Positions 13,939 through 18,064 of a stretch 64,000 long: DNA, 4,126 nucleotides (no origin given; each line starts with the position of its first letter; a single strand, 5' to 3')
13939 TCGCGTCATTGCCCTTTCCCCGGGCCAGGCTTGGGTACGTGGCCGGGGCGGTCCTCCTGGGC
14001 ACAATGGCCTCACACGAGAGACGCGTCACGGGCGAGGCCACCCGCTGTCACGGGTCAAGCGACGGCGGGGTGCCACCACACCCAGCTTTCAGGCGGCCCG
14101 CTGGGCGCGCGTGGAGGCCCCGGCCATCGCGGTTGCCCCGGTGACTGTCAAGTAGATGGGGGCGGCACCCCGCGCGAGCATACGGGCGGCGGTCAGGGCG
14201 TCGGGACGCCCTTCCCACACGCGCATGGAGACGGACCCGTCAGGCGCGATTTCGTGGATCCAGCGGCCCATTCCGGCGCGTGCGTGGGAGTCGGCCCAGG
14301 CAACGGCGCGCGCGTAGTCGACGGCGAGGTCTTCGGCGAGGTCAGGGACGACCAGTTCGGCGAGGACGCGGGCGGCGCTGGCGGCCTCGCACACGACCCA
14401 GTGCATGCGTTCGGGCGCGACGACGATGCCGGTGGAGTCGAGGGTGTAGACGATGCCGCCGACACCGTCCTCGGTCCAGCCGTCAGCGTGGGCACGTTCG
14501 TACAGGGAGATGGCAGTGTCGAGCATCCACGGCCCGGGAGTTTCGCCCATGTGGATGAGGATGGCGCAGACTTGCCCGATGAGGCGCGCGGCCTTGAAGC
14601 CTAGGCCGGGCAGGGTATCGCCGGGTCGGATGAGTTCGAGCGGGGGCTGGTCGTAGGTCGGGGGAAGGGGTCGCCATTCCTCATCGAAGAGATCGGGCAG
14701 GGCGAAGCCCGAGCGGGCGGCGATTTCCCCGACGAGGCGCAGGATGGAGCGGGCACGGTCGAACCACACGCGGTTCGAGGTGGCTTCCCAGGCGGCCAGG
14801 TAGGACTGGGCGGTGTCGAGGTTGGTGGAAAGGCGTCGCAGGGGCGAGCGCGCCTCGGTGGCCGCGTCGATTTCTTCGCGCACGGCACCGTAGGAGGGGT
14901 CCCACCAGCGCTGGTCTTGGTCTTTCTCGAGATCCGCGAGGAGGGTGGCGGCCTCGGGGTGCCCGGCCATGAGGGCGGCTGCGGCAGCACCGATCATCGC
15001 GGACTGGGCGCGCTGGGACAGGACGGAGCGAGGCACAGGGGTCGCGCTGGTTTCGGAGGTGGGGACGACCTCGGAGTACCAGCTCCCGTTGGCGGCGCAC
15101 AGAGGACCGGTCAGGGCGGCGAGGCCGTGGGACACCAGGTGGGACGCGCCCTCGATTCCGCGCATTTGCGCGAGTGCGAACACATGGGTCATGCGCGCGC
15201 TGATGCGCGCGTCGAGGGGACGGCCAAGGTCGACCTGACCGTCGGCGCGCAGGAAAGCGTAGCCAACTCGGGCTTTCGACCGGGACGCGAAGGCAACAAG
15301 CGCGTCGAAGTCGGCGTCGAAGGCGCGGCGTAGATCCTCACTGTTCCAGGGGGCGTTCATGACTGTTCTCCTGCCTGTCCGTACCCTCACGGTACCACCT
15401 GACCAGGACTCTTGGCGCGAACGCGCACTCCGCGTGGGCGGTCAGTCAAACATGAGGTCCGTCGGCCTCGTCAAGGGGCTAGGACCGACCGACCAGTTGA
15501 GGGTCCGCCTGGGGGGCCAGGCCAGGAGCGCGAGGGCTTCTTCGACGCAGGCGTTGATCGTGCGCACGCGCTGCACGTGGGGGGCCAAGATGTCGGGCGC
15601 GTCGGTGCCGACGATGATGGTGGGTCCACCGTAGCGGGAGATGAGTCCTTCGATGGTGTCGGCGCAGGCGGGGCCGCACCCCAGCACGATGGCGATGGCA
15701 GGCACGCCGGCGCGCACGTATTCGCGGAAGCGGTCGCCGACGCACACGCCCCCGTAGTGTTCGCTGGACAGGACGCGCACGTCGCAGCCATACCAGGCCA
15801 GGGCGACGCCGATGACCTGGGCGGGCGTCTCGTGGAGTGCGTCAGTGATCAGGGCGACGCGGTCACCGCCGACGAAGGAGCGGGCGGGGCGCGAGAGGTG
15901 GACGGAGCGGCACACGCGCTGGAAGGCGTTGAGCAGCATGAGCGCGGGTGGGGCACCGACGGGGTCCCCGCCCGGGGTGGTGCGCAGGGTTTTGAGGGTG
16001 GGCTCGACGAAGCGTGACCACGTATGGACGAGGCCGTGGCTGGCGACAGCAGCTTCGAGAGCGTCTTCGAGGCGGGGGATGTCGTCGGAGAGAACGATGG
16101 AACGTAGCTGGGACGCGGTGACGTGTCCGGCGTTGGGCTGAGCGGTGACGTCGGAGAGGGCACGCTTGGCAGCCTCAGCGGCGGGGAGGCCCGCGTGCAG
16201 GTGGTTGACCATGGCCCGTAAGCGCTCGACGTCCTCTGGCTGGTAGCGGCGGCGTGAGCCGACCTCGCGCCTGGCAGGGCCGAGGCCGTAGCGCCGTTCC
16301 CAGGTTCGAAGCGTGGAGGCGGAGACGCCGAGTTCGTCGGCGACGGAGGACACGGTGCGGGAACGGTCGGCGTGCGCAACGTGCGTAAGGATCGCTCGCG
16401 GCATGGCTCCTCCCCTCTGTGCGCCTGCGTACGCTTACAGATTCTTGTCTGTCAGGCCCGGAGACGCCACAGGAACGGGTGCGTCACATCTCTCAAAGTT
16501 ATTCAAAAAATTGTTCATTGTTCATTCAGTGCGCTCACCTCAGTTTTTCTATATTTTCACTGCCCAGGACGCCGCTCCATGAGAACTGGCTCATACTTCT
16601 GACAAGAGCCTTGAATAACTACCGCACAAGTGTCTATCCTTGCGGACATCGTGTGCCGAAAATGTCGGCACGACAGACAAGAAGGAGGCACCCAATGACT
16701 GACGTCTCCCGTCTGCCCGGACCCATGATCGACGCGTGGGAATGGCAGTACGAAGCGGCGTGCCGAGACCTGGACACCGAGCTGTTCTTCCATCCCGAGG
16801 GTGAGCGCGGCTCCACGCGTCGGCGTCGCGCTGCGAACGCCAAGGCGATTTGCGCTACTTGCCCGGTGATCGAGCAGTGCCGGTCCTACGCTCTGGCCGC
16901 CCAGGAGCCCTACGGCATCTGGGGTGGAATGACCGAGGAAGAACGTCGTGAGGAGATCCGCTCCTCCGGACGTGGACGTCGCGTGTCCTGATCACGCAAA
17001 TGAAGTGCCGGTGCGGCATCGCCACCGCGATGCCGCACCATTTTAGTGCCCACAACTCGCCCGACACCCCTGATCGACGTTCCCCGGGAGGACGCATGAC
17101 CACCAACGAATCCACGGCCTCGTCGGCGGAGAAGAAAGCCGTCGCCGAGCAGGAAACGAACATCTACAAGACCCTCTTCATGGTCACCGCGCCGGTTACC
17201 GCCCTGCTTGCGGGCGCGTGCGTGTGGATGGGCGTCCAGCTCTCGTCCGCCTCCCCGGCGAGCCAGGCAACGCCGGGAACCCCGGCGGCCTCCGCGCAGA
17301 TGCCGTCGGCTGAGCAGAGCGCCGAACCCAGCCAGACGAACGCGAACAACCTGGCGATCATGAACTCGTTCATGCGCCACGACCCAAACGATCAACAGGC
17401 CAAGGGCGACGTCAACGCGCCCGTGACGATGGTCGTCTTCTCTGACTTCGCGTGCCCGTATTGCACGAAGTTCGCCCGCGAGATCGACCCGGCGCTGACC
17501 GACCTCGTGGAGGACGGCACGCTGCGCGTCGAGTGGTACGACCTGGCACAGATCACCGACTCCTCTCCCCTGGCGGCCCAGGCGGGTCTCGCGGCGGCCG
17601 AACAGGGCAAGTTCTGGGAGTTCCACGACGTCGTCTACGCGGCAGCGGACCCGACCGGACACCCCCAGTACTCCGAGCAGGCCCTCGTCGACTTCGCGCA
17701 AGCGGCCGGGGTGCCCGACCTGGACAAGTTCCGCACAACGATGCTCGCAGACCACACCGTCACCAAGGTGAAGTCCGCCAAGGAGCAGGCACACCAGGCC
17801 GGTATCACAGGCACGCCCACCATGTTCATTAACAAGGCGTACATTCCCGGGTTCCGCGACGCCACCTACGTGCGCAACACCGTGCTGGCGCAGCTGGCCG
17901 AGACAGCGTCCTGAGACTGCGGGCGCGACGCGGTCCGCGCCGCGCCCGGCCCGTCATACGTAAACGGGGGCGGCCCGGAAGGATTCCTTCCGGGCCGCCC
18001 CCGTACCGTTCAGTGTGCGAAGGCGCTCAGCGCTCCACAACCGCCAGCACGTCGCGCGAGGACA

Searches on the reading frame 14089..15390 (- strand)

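Call 50: search_protein_families(library=pfam, proteins=[window:14089-15390:-], max_evalue=0.0001)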
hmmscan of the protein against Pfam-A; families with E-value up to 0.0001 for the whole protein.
window:14089-15390:- (433 aa): 1 family
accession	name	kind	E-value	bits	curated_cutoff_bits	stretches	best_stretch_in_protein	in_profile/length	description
PF07221.17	GlcNAc_2-epim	-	8.3e-53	180.3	23.4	1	44-397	3-340/347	N-acylglucosamine 2-epimerase (GlcNAc 2-epimerase)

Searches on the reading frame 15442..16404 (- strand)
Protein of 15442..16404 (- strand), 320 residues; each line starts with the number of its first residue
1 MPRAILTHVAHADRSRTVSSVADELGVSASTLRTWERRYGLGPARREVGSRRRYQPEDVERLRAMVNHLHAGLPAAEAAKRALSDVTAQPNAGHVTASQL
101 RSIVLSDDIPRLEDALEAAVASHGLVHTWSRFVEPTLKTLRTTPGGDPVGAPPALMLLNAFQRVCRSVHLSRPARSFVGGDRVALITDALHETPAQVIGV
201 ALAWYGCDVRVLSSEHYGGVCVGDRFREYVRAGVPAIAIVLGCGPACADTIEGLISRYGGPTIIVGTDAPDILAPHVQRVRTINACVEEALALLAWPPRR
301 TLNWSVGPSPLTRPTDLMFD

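Call 50: search_protein_families(library=pfam, proteins=[window:15442-16404:-], max_evalue=0.0001)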
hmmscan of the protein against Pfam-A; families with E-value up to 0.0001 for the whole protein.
window:15442-16404:- (320 aa): 6 families
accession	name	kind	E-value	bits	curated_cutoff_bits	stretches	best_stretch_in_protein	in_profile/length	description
PF13411.12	MerR_1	-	5.3e-16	58.9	21.6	1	17-80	2-64/69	MerR HTH family regulatory protein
PF00376.29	MerR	-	5.5e-09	36.2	28.2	1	17-54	1-38/38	MerR family regulatory protein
PF01527.26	HTH_Tnp_1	-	2.7e-06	27.9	24.1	1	6-66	13-74/75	Transposase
PF13384.12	HTH_23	-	5.5e-06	26.5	24.6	0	14-42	16-45/50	Homeodomain-like domain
PF12728.13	HTH_17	-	6.5e-05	23.5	27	0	17-62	3-46/51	Helix-turn-helix domain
PF13518.12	HTH_28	-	9.9e-05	22.8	25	0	11-40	8-37/52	Helix-turn-helix domain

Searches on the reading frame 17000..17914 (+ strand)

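Call 50: search_protein_families(library=pfam, proteins=[window:17000-17914:+], max_evalue=0.0001)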
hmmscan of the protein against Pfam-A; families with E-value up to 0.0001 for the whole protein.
window:17000-17914:+ (304 aa): 3 families
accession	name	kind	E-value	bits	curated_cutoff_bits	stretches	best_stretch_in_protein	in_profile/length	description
PF13462.12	Thioredoxin_4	-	3.1e-20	73.5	23.2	1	134-281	7-149/165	Thioredoxin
PF01323.26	DSBA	-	2.2e-13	50.8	25.6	1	144-285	2-180/191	DSBA-like thioredoxin domain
PF13098.12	Thioredoxin_2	-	7.9e-07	29.8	27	1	143-285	8-94/104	Thioredoxin-like domain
